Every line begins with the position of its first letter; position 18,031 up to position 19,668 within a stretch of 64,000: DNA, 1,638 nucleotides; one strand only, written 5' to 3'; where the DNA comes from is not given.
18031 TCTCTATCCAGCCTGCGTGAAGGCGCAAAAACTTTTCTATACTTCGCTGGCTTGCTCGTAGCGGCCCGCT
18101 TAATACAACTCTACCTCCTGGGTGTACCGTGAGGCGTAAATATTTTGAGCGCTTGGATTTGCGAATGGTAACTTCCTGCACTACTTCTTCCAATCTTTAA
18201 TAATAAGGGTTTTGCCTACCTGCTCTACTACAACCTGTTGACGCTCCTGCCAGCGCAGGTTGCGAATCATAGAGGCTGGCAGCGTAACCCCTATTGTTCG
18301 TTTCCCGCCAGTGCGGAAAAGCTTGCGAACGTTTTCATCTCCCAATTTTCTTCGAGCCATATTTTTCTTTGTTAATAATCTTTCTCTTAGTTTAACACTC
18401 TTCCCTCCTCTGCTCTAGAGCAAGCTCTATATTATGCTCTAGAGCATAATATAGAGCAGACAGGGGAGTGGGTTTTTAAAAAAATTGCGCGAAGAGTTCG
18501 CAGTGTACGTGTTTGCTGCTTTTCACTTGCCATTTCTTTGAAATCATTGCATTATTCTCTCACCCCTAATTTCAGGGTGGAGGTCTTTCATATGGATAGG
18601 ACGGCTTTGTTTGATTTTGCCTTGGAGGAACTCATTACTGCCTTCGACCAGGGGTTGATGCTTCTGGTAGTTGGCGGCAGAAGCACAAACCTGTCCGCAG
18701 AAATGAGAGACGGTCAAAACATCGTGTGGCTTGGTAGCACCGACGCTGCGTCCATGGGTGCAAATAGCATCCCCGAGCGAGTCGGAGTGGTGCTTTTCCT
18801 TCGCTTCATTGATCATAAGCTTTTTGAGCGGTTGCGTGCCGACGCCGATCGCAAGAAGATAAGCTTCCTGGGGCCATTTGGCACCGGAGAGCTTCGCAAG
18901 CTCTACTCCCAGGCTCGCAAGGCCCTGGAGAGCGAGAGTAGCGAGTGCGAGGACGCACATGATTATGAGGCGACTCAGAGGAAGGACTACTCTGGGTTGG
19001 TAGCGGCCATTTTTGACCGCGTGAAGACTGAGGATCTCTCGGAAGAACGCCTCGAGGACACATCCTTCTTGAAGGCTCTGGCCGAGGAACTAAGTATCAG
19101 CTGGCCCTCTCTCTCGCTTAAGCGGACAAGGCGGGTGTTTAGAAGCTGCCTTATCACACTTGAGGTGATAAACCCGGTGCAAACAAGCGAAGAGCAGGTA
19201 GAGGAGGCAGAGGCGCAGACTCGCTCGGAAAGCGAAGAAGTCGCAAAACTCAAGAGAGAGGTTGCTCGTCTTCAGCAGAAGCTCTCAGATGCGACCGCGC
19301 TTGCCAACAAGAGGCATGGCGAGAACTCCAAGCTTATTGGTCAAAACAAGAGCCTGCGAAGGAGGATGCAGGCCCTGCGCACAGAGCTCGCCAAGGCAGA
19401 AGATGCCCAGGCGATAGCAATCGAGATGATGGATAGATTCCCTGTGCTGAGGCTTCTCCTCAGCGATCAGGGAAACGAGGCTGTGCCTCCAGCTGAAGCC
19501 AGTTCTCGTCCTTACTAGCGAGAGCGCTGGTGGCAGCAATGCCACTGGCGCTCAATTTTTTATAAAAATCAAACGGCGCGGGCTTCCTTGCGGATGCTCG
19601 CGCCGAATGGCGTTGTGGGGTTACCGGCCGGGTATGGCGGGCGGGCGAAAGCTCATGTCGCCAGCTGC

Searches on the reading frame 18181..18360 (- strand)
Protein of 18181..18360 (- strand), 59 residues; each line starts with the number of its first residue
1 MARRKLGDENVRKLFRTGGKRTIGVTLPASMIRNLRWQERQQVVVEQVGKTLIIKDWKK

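Call 8: search_protein_families(library=pfam, proteins=[window:18181-18360:-], max_evalue=0.1)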
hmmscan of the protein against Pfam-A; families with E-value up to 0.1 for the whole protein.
window:18181-18360:- (59 aa): 1 family
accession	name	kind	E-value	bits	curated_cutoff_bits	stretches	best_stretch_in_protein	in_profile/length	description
PF04014.23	MazE_antitoxin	-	0.016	15.6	24.7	1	21-55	6-41/48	Antidote-toxin recognition MazE, bacterial antitoxin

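Call 11: find_homologous_proteins(query=window:18181-18360:-, max_evalue=0.001)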
Query window:18181-18360:- (59 aa): 2 proteins with E <= 0.001 among 2 candidates.
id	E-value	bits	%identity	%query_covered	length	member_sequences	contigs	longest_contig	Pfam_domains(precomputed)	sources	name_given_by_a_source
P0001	1.5e-30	121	100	100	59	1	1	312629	-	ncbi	ncbi:MAG: hypothetical protein R3B52_00660 [Candidatus Paceibacterota bacterium]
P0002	6.6e-14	69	62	98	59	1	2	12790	PF04014.24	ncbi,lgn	ncbi:MAG: AbrB/MazE/SpoVT family DNA-binding domain-containing protein [Patescibacteria group bacter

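Call 12: find_encoding_contigs(protein=window:18181-18360:-, flank=6000, max_places=10)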
Protein window:18181-18360:- (59 aa): no gene with exactly this product is on record in the collection.

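Call 13: find_encoding_contigs(protein=P0002, flank=6000, max_places=10)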
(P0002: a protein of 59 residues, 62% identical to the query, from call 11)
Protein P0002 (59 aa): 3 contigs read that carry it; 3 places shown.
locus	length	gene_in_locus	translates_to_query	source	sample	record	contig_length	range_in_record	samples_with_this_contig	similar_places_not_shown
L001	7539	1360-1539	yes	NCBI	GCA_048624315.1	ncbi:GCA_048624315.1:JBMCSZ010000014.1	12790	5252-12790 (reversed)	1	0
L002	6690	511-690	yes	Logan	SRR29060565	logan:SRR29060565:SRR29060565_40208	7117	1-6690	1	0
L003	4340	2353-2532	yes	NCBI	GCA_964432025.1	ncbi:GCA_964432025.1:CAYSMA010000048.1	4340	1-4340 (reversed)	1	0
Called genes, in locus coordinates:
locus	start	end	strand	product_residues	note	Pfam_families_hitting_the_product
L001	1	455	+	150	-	?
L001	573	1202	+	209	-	PF01036:Bac_rhodopsin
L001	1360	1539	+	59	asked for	PF04014:MazE_antitoxin (weak)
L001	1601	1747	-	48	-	-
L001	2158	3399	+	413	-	-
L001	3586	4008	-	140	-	-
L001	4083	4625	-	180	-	PF19656:DUF6159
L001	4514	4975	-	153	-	-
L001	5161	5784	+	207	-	-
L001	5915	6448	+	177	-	PF13673:Acetyltransf_10, PF00583:Acetyltransf_1, PF13508:Acetyltransf_7, PF08445:FR47 (weak)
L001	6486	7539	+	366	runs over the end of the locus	PF01926:MMR_HSR1, PF02421:FeoB_N, PF06071:YchF-GTPase_C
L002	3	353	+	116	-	?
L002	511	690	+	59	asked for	PF04014:MazE_antitoxin (weak)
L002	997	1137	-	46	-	-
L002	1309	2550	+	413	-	-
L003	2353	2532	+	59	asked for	PF04014:MazE_antitoxin (weak)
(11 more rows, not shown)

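Call 20: find_related_loci(query=A1, collection=genome_contigs, flank=3000)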
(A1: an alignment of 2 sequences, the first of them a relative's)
Query A1 (59 aa) in genome_contigs; peptide patterns used: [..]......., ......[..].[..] (x = any residue, [..] = any of these).
47 stretches matched a pattern; 16 encode a relative of the query (tblastn E <= 1e-3); 16 distinct loci.
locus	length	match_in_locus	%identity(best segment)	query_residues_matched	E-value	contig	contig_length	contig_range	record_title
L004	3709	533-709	56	1-59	1e-18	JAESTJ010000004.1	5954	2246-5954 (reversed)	MAG: Candidatus Paceibacterota bacterium isolate NORP311 CoAssembly_146448, whole genome shotgun sequence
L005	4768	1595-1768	56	1-59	3e-18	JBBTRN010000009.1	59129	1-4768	MAG: Patescibacteria group bacterium isolate H52-bin092_1 H52_bin092_1_000000000009, whole genome shotgun sequence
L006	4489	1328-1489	54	2-57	6e-16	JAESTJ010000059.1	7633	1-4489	MAG: Candidatus Paceibacterota bacterium isolate NORP311 CoAssembly_3411248, whole genome shotgun sequence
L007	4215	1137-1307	49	1-59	4e-15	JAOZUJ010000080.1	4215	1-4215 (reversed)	MAG: Candidatus Moraniibacteriota bacterium isolate GMC8.concoct.3 GMC8_31883_length_4215_cov_5.294471, whole genome sho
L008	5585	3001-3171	51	1-58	5e-15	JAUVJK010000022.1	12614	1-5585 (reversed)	MAG: Candidatus Moraniibacteriota bacterium isolate CSMAG_452 CSMAG_452_k127_1264728_length_12614_cov_17.4910, whole gen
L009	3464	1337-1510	47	1-58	5e-15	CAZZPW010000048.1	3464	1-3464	MAG TPA_asm: uncultured Candidatus Saccharibacteria bacterium isolate binchicken_co13_220 genome assembly, contig: NODE_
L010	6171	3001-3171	49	1-59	6e-14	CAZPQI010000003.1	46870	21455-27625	MAG TPA_asm: uncultured Candidatus Saccharibacteria bacterium isolate SRP215229_co1_140 genome assembly, contig: NODE_39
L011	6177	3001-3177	42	1-59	2e-13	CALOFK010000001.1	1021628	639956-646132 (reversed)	MAG: uncultured Marinilabiliaceae bacterium isolate HOU_bin.0151 genome assembly, contig: contig_8889, whole genome shot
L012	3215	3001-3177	41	1-59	2e-13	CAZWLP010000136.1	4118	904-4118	MAG TPA_asm: uncultured Rikenellaceae bacterium isolate binchicken_co42_311 genome assembly, contig: NODE_44870_length_4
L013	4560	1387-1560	47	1-59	2e-13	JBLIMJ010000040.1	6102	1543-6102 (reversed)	MAG: Acidimicrobiales bacterium isolate 3300053785_92 Ga0535658_0041955, whole genome shotgun sequence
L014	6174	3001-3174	43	1-58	5e-13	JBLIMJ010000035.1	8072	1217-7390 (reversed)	MAG: Acidimicrobiales bacterium isolate 3300053785_92 Ga0535658_0027807, whole genome shotgun sequence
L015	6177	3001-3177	51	1-59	2e-12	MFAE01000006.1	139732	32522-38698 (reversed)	MAG: Candidatus Campbellbacteria bacterium RIFOXYC2_FULL_35_25 rifoxyc2_full_scaffold_248, whole genome shotgun sequence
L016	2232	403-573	53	1-57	5e-12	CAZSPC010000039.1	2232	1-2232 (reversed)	MAG TPA_asm: uncultured Candidatus Saccharibacteria bacterium isolate SRP167671_co2_252 genome assembly, contig: NODE_52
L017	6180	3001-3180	42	1-58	5e-12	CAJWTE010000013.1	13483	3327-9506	TPA_asm: uncultured bacterium isolate ERR599159_bin.42_MetaBAT_v2.12.1_MAG genome assembly, contig: NODE_2074_length_134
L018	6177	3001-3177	41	1-59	7e-12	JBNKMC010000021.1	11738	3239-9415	MAG: Minisyncoccia bacterium isolate H1.bin.27.strict NODE_21_length_11738_cov_6.852586, whole genome shotgun sequence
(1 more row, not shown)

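Call 25: search_protein_representatives(alignment_id=A1)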
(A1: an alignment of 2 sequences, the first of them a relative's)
Query: 2 sequences, 59 profile positions. Proteins with E-value up to 0.001 (for the whole library): 351; up to 1e-10: 100; up to 1e-30: 0. The best 150 are listed.
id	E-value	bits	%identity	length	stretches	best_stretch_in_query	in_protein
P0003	5.4e-25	103.4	-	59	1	1-59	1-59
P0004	4.7e-22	93.9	-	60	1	1-59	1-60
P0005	8.1e-19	83.6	-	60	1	1-58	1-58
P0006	1.1e-18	83.1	-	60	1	1-58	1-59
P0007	8.2e-18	80.4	-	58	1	1-59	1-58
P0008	8.3e-18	80.4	-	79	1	1-58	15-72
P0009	3.4e-17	78.4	-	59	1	1-58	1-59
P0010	4.8e-17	77.9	-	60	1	1-58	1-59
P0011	1.4e-16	76.4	-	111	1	1-57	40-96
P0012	1.8e-16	76.1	-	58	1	1-58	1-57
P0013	3.7e-16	75.1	-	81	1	1-58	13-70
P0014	1.7e-15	73.0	-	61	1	1-58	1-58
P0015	1.7e-15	73.0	-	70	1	1-46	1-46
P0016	1.7e-15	72.9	-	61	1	1-58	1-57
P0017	2.4e-15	72.5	-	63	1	4-58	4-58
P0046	4.8e-13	65.1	-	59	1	1-59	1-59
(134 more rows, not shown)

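Call 31: search_solved_structures(query=A2, max_evalue=1, show_alignments=2)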
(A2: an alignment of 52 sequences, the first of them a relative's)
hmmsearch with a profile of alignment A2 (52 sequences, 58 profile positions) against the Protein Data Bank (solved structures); distinct sequences matched with E-value up to 1: 15.
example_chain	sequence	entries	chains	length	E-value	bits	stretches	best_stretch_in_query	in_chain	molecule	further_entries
1z0r_A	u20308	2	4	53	0.0018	21.3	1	11-57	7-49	Transition state regulatory protein abrB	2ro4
2k1n_A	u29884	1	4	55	0.002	21.2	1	11-57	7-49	AbrB family transcriptional regulator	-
1yfb_A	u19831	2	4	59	0.0024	20.9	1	11-57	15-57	Transition state regulatory protein abrB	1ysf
9vx7_A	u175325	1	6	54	0.0043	20.1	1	12-54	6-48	Addiction module antidote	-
9vyb_A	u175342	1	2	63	0.0064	19.6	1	12-54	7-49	Addiction module antidote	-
9vzc_B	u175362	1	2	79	0.0065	19.6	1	12-54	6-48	Addiction module antidote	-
5itm_A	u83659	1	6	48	0.04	17.1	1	13-48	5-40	AbrB family transcriptional regulator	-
2mrn_A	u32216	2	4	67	0.044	16.9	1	16-54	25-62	Antitoxin MazE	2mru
5itj_A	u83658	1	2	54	0.054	16.6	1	13-48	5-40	AbrB family transcriptional regulator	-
2l66_A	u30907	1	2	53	0.057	16.6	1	13-48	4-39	Transcriptional regulator, AbrB family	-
1mvf_D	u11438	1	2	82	0.098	15.8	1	17-54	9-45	PemI-like protein 1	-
1ub4_C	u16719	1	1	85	0.1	15.7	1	17-54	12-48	MazE protein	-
4es8_A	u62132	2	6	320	0.12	15.6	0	15-50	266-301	Epf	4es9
2p38_A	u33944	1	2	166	0.19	14.9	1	27-51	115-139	Protein involved in ribosomal biogenesis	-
2fy9_A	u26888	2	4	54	0.78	12.9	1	11-57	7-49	Putative transition state regulator abh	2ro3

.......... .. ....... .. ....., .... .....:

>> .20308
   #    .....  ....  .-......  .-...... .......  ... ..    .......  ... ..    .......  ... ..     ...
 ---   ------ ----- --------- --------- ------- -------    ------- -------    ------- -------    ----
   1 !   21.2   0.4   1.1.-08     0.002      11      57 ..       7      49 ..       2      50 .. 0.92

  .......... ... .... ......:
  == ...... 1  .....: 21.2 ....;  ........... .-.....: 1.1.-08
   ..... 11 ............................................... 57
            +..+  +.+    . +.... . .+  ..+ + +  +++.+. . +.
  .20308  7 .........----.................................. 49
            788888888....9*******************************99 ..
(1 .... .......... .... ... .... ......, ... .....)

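Call 35: find_related_loci(query=A4, collection=metagenome_contigs, flank=1500)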
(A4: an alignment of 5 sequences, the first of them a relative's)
Query A4 (59 aa) in metagenome_contigs; peptide patterns used: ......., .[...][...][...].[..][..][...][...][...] (x = any residue, [..] = any of these).
600 stretches matched a pattern (row limit reached: there are more); 135 encode a relative of the query (tblastn E <= 1e-3); the best 80 are kept; 80 distinct loci.
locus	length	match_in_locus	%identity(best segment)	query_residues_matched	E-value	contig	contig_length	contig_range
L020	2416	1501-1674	61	1-59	1e-19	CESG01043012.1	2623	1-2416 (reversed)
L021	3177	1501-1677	58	1-59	5e-19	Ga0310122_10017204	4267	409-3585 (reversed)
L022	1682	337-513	58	1-59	2e-18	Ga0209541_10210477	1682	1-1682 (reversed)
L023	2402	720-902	59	1-59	9e-18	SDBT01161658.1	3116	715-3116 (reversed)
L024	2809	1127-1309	57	1-59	1e-17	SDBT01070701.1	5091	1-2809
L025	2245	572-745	54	1-59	2e-17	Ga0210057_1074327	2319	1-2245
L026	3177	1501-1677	51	1-59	2e-17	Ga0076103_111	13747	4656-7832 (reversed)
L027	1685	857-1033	53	1-59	3e-17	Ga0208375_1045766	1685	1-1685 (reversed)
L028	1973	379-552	59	1-59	6e-17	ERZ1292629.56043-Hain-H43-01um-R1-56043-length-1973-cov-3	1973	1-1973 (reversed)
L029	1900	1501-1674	59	1-59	6e-17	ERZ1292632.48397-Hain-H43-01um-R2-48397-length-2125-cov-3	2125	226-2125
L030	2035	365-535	57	1-58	1e-16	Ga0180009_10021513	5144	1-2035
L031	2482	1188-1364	51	1-59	1e-16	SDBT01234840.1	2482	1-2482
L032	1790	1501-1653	58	8-59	2e-16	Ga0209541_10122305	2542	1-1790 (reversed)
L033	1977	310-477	57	4-59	4e-16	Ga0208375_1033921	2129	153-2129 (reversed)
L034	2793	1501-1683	52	1-59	3e-16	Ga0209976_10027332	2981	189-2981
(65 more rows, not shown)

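Call 39: search_protein_families(library=ncbifam, proteins=[window:18181-18360:-, P0046, P0017], max_evalue=0.1)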
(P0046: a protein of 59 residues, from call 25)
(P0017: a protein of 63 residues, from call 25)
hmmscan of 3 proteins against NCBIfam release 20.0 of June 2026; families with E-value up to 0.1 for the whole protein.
window:18181-18360:- (59 aa): 1 family
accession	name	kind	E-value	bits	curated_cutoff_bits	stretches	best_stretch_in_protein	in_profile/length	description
NF006319.0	PRK08527.1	equivalog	0.067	11.6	905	1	11-53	405-445/565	acetolactate synthase large subunit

P0046 (59 aa): 0 families

P0017 (63 aa): 1 family
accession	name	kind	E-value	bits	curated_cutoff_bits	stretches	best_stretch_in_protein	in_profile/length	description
TIGR02609.1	doc_partner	hypoth_equivalog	0.039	14.3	55.9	0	13-58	2-45/74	putative addiction module antidote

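Call 40: search_protein_families(library=pfam, alignment_id=A2, max_evalue=0.01)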
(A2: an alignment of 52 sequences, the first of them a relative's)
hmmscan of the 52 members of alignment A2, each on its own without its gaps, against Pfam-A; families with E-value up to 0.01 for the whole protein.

A. member 1, P0001 (59 aa): 0 families

B. families by the number of members that match (of 52 scanned): 2 families
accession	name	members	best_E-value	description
PF04014.23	MazE_antitoxin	45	3e-11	Antidote-toxin recognition MazE, bacterial antitoxin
PF14669.11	Asp_Glu_race_2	1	0.0028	Putative aspartate racemase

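Call 41: predict_structure(alignment_id=A2)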
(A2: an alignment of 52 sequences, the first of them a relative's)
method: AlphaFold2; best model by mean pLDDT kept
length: 59 residues; sequences in the alignment: 52
mean_pLDDT: 82.7   pTM: 0.53
mean pLDDT of the five models: 82.7, 82.3, 76.2, 71.2, 70.4
residues with pLDDT >= 90: 17; 70-90: 32; 50-70: 10; < 50: 0
segments of 3 or more residues with pLDDT < 50: none
pLDDT, mean of each block of 10 residues (from residue 1): 59 82 87 89 92 87
secondary structure, 60 per line:
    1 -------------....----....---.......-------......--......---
elements in order: E14-17 E22-25 H29-35 E43-48 E51-56

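Call 46: fold_search(model_id=the predicted structure, library=pdb)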
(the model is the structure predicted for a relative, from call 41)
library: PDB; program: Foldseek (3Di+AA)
matches with E <= 10: 55; with E <= 0.001: 0
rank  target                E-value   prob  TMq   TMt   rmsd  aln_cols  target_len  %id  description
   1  1ub4_C                2.4e-02  1.00  0.72  0.58   1.3        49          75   24  crystal structure of MazEF complex (released 2003-05-20)
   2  2mrn_MODEL_1_A        5.9e-02  1.00  0.66  0.59   3.4        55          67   24  Structure of truncated EcMazE (released 2015-02-04)
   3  1mvf_D                3.3e-01  0.99  0.65  0.84   1.5        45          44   24  MazE addiction antidote (released 2003-06-10)
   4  5l6l_E                3.8e-01  0.96  0.56  0.53   2.6        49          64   26  Structure of Caulobacter crescentus VapBC1 bound to operator DNA (released 2016-12-28)
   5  6ifm_B                4.0e-01  0.94  0.52  0.46   2.9        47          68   30  Crystal structure of DNA bound VapBC from Salmonella typhimurium (released 2020-01-29)
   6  5k8j_A                6.8e-01  0.92  0.57  0.44   2.5        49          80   26  Structure of Caulobacter crescentus VapBC1 (apo form) (released 2016-12-28)
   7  2mru_MODEL_1_A        7.2e-01  0.97  0.67  0.77   1.8        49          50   24  Structure of truncated EcMazE-DNA complex (released 2015-02-04)
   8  9h6a_B                7.2e-01  0.87  0.52  0.46   2.7        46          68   28  Crystal structure of the E. coli F-plasmid VapBC toxin-antitoxin complex (released 2024-12-18)
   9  3zvk_H                7.7e-01  0.77  0.51  0.52   3.2        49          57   22  Crystal structure of VapBC2 from Rickettsia felis bound to a DNA fragment from their promoter (released 2011-12-14)
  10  9a4b_A                8.7e-01  0.98  0.68  0.43   1.6        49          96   24  Integrative model of ABRB-ATPE by crosslinking MS and deep learning (released 2024-09-18)
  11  2w1t_A                9.3e-01  0.92  0.61  0.22   2.0        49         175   24  Crystal Structure of B. subtilis SpoVT (released 2008-11-18)
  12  5l6m_A                9.3e-01  0.87  0.55  0.50   2.4        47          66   28  Structure of Caulobacter crescentus VapBC1 (VapB1deltaC:VapC1 form) (released 2016-12-28)
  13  1yfb_A                9.9e-01  0.84  0.56  0.63   7.2        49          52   22  The solution structure of the N-domain of the transcription factor abrB (released 2005-04-12)
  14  3zvk_E                1.1e+00  0.80  0.55  0.57   2.6        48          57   25  Crystal structure of VapBC2 from Rickettsia felis bound to a DNA fragment from their promoter (released 2011-12-14)
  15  5l6m_E                1.1e+00  0.80  0.53  0.49   2.5        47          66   28  Structure of Caulobacter crescentus VapBC1 (VapB1deltaC:VapC1 form) (released 2016-12-28)
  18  7xi6_A                1.4e+00  0.51  0.50  0.52   4.1        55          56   16  Crystal structure of C56 from pSSVi (released 2023-04-19)
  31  5itm_F                3.4e+00  0.44  0.58  0.71   2.5        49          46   22  The structure of truncated histone-like protein (released 2017-01-25)
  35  3o27_B                3.8e+00  0.25  0.53  0.54   5.6        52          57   19  The crystal structure of C68 from the hybrid virus-plasmid pSSVx (released 2011-01-19)
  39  5itm_A                4.9e+00  0.33  0.57  0.69   2.5        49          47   22  The structure of truncated histone-like protein (released 2017-01-25)
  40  3o27_A                4.9e+00  0.12  0.40  0.40   3.6        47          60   13  The crystal structure of C68 from the hybrid virus-plasmid pSSVx (released 2011-01-19)
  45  5itm_E                5.6e+00  0.30  0.59  0.72   2.4        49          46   22  The structure of truncated histone-like protein (released 2017-01-25)
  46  5itj_A                6.0e+00  0.33  0.53  0.63   2.5        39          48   23  The structure of histone-like protein (released 2017-01-25)
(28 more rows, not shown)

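Call 58: find_related_loci(query=A4, collection=viral_contigs, flank=1500)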
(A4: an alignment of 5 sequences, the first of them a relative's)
Query A4 (59 aa) in viral_contigs; peptide patterns used: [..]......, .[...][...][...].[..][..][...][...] (x = any residue, [..] = any of these).
86 stretches matched a pattern, but none encodes a relative of the query by tblastn (E <= 1e-3).

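Call 59: search_dna_similar(query=window:18181-18360:-, collection=phages, mode=protein, max_evalue=0.001, max_rows=10)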
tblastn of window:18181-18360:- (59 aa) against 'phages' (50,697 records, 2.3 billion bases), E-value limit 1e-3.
No match.

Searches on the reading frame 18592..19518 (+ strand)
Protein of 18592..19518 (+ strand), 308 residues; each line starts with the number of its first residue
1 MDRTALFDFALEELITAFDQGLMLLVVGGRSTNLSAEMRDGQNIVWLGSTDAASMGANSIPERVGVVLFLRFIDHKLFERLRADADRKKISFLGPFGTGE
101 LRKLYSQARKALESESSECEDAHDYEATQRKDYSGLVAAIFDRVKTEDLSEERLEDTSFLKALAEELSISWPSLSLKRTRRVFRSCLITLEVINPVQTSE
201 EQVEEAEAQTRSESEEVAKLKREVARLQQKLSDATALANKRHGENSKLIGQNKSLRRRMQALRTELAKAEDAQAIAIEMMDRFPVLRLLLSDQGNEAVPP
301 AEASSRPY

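Call 8: search_protein_families(library=pfam, proteins=[window:18592-19518:+], max_evalue=0.1)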
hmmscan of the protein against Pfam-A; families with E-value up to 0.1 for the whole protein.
window:18592-19518:+ (308 aa): 4 families
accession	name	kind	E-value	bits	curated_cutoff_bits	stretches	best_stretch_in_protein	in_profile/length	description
PF15960.10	DUF4763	-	0.0029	17.3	30.1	1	194-270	71-147/236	Domain of unknown function (DUF4763)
PF14932.11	HAUS-augmin3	-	0.0039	17.2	29.4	1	194-269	66-141/260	HAUS augmin-like complex subunit 3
PF14389.11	Lzipper-MIP1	-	0.015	16.1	32.2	1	214-270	3-64/84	Leucine-zipper of ternary complex factor MIP1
PF07989.16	Cnn_1N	-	0.063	13.9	28.5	0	197-235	32-70/74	Centrosomin N-terminal motif 1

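Call 39: search_protein_families(library=ncbifam, proteins=[window:18592-19518:+], max_evalue=0.1)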
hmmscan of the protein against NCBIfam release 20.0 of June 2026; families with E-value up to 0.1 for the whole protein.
window:18592-19518:+ (308 aa): 6 families
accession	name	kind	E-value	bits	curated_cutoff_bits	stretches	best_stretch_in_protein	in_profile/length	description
TIGR04211.1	SH3_and_anchor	equivalog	0.008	15.8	65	1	209-282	60-133/198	TIGR04211 family SH3 domain-containing protein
NF002572.0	PRK02224.1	equivalog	0.011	14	1087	1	106-278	313-447/888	DNA double-strand break repair ATPase Rad50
TIGR02169.1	SMC_prok_A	equivalog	0.016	12.9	729.4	1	106-275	269-439/1165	chromosome segregation protein SMC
TIGR02168.1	SMC_prok_B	equivalog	0.016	12.9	567.35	1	104-273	743-912/1181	chromosome segregation protein SMC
NF008121.0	PRK10869.1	equivalog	0.037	12.5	418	1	192-273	266-347/553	DNA repair protein RecN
TIGR00634.1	recN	equivalog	0.039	12.9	407.85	1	191-270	270-349/563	DNA repair protein RecN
